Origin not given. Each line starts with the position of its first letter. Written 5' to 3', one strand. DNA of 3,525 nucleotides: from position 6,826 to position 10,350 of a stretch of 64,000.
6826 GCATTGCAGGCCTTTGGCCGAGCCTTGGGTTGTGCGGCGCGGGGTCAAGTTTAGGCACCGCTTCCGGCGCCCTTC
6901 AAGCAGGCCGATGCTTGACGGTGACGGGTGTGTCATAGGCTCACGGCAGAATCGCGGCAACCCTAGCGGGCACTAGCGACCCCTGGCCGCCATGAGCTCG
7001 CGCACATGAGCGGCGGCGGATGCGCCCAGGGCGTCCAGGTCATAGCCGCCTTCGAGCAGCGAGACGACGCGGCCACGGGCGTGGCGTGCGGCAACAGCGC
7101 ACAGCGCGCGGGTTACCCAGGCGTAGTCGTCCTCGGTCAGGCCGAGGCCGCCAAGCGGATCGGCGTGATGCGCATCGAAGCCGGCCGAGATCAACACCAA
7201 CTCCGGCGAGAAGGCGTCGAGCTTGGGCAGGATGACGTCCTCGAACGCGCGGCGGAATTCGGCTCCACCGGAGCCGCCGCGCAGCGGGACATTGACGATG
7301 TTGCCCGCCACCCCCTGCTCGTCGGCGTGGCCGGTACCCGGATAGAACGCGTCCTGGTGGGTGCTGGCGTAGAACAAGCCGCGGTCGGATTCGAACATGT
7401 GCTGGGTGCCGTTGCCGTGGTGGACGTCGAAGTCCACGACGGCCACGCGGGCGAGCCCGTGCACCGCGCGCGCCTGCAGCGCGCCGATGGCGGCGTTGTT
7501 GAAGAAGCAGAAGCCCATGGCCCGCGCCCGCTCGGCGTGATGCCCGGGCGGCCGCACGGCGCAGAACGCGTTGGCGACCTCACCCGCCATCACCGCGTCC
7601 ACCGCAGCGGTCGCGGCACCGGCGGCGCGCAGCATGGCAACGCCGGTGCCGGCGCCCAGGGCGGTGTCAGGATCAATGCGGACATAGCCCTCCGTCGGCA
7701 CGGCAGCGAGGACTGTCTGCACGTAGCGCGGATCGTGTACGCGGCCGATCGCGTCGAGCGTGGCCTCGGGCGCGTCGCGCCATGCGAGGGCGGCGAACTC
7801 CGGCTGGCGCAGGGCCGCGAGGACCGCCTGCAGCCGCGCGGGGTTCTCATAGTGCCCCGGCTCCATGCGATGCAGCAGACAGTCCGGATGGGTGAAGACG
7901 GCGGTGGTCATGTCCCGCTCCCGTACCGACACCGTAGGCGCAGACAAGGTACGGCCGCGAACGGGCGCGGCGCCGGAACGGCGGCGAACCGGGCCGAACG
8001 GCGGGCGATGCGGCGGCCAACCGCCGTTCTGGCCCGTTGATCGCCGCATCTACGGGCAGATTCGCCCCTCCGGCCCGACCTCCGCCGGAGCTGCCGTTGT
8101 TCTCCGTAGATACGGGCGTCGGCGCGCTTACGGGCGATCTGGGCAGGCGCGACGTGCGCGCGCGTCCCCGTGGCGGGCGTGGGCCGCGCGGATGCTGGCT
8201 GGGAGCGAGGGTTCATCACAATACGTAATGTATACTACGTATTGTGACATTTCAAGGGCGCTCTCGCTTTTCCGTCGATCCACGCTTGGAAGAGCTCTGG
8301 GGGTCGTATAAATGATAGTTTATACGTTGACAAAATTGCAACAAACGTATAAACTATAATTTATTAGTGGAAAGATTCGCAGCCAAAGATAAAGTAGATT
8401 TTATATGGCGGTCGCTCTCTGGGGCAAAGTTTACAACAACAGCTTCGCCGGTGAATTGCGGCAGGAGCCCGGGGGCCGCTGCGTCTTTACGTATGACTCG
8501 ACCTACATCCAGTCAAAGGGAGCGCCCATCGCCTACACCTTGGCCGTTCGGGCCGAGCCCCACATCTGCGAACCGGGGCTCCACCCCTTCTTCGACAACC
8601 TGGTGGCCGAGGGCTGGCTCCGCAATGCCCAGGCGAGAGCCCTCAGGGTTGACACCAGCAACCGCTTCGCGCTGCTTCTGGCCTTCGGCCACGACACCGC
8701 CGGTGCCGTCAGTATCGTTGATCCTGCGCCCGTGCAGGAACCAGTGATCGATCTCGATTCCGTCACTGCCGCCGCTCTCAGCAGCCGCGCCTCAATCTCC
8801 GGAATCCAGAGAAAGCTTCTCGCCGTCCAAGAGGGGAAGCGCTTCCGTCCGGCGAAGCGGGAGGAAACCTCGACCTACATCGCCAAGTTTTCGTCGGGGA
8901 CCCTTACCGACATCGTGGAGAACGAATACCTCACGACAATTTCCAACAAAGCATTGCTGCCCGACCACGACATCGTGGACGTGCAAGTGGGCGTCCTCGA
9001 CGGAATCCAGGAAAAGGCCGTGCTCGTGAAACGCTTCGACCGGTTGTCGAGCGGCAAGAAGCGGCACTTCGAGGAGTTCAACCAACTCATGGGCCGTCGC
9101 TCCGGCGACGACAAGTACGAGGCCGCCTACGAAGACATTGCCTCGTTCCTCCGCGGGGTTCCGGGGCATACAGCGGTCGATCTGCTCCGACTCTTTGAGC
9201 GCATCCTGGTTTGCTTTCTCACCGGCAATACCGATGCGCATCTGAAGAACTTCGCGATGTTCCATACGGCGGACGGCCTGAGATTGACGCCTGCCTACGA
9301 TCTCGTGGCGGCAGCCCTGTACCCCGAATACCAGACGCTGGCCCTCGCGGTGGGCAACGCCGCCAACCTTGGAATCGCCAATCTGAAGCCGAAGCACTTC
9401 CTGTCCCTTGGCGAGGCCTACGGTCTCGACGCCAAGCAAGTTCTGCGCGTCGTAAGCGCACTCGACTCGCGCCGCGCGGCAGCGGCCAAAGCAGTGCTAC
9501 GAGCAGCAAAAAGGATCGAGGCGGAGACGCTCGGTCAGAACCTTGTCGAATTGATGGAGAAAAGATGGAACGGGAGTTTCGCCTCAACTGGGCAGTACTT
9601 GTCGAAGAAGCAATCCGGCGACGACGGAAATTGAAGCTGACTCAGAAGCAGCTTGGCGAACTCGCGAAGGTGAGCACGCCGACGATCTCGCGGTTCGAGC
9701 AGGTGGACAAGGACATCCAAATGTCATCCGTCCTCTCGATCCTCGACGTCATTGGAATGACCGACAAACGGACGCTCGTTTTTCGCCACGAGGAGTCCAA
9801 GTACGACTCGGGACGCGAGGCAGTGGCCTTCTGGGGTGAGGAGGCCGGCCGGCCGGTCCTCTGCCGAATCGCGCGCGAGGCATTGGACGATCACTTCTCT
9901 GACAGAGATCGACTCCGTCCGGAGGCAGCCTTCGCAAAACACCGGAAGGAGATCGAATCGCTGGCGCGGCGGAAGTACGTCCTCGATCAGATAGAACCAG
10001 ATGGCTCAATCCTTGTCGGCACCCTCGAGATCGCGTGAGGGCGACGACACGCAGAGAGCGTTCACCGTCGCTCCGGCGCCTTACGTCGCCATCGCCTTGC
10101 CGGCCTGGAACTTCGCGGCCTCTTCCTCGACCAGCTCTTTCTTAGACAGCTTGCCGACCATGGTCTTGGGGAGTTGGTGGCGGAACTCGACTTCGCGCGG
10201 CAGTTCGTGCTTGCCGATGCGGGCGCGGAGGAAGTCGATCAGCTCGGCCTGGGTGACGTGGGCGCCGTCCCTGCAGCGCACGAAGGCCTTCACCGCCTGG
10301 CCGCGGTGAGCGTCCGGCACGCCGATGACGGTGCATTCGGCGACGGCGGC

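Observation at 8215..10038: Low-GC islet with a reverse-order HipA kinase and an overlapping downstream HTH protein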

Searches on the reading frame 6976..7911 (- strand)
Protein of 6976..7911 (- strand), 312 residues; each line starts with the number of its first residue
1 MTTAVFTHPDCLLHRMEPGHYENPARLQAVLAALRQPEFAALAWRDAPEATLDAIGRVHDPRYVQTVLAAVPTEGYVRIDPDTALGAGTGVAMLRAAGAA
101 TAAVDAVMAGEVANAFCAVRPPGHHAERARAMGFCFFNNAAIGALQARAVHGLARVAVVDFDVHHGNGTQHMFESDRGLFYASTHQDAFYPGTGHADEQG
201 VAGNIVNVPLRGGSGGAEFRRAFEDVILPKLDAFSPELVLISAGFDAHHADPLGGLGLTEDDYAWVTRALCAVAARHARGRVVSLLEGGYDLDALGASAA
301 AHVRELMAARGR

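Call 70: find_homologous_proteins(query=window:6976-7911:-, max_evalue=1e-60)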
Query window:6976-7911:- (312 aa): 7949 proteins with E <= 1e-60 among 8000 candidates; the best 120 are listed.
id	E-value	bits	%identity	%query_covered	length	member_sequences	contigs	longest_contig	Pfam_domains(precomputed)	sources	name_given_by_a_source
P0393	4.7e-203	691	100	100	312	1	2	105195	PF00850.25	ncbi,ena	-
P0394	2.4e-164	564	82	97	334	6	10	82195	PF00850.25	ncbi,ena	-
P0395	2.0e-161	555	81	99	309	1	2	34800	PF00850.25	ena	-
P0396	2.1e-161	555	81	99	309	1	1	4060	PF00850.25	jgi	jgi:acetoin utilization deacetylase AcuC-like enzyme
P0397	3.0e-160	551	80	99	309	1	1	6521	PF00850.25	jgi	jgi:acetoin utilization deacetylase AcuC-like enzyme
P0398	3.3e-157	541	79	99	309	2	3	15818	PF00850.25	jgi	jgi:acetoin utilization deacetylase AcuC-like enzyme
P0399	3.7e-148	511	79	94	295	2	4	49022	PF00850.25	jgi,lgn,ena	-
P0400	2.6e-146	505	79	94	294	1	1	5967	PF00850.25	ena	-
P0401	1.3e-142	493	72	99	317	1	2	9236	PF00850.25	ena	-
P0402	2.0e-135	469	70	99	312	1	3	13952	PF00850.25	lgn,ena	-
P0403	6.4e-135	468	70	99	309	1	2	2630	PF00850.25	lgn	-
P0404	9.2e-135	467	70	99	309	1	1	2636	PF00850.25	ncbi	-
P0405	1.9e-134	466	70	99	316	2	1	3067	PF00850.25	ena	-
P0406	1.9e-130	453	72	94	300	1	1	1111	PF00850.25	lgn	-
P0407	1.1e-124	434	70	99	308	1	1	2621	PF00850.25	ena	-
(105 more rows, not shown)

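Call 71: find_encoding_contigs(protein=P0394, flank=5000, max_places=3)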
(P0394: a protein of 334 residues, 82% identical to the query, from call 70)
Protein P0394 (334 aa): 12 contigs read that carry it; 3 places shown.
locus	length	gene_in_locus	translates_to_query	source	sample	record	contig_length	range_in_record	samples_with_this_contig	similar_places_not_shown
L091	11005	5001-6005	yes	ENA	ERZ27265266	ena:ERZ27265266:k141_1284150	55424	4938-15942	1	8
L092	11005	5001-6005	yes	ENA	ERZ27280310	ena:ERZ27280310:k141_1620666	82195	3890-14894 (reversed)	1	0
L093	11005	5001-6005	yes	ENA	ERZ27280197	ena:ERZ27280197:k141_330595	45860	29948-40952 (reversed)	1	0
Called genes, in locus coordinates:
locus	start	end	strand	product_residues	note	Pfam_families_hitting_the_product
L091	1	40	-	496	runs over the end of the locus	PF01565:FAD_binding_4, PF02913:FAD-oxidase_C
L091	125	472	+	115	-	-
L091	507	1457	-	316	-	PF01300:Sua5_yciO_yrdC, PF03481:Sua5_C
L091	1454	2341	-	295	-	-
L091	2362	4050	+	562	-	PF00501:AMP-binding, PF13193:AMP-binding_C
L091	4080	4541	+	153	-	PF04480:DUF559, PF18741:MTES_1575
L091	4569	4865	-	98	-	-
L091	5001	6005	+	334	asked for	PF00850:Hist_deacetyl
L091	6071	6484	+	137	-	PF02604:PhdYeFM_antitox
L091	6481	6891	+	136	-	PF01850:PIN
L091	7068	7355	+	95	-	PF02609:Exonuc_VII_S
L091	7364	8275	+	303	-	PF00348:polyprenyl_synt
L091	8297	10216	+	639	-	PF13292:DXP_synthase_N, PF00456:Transketolase_N (faint), PF00676:E1_dh (weak), PF02779:Transket_pyr, PF02780:Transketolase_C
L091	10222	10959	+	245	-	PF01479:S4 (weak), PF01728:FtsJ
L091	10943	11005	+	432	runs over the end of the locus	PF21579:PabTrmU54_TRAM_dom (weak), PF05958:tRNA_U5-meth_tr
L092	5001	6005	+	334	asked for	PF00850:Hist_deacetyl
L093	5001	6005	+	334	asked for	PF00850:Hist_deacetyl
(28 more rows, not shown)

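Call 72: find_encoding_contigs(protein=P0395, flank=5000, max_places=2)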
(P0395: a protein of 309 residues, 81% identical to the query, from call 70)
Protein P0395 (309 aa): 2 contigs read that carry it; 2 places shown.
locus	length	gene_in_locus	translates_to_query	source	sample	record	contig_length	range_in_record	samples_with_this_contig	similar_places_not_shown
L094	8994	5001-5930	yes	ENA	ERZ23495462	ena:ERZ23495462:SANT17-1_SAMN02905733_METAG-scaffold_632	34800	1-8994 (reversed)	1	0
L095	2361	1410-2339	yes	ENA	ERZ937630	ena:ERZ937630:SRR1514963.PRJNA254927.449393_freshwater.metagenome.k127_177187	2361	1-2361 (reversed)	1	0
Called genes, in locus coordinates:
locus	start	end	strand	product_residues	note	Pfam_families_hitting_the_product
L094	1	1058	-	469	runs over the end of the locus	PF01565:FAD_binding_4, PF02913:FAD-oxidase_C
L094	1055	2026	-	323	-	PF01300:Sua5_yciO_yrdC, PF03481:Sua5_C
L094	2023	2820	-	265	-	-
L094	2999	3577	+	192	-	-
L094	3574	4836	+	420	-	-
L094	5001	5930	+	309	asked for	PF00850:Hist_deacetyl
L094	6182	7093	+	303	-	PF00348:polyprenyl_synt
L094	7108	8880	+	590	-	-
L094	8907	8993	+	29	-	?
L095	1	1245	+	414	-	?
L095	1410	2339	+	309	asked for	PF00850:Hist_deacetyl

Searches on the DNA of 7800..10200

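Call 94: search_rna_families(source=window, start=7800, end=10200, threshold=evalue, max_evalue=0.1)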
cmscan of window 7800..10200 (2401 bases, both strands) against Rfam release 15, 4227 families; matches with E-value up to 0.1: 1.
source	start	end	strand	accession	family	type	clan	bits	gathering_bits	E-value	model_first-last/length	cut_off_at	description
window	8310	8362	-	RF03323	mir-3613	Gene; miRNA;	-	23.9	91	0.054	17-69/86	no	mir-3613 microRNA precursor family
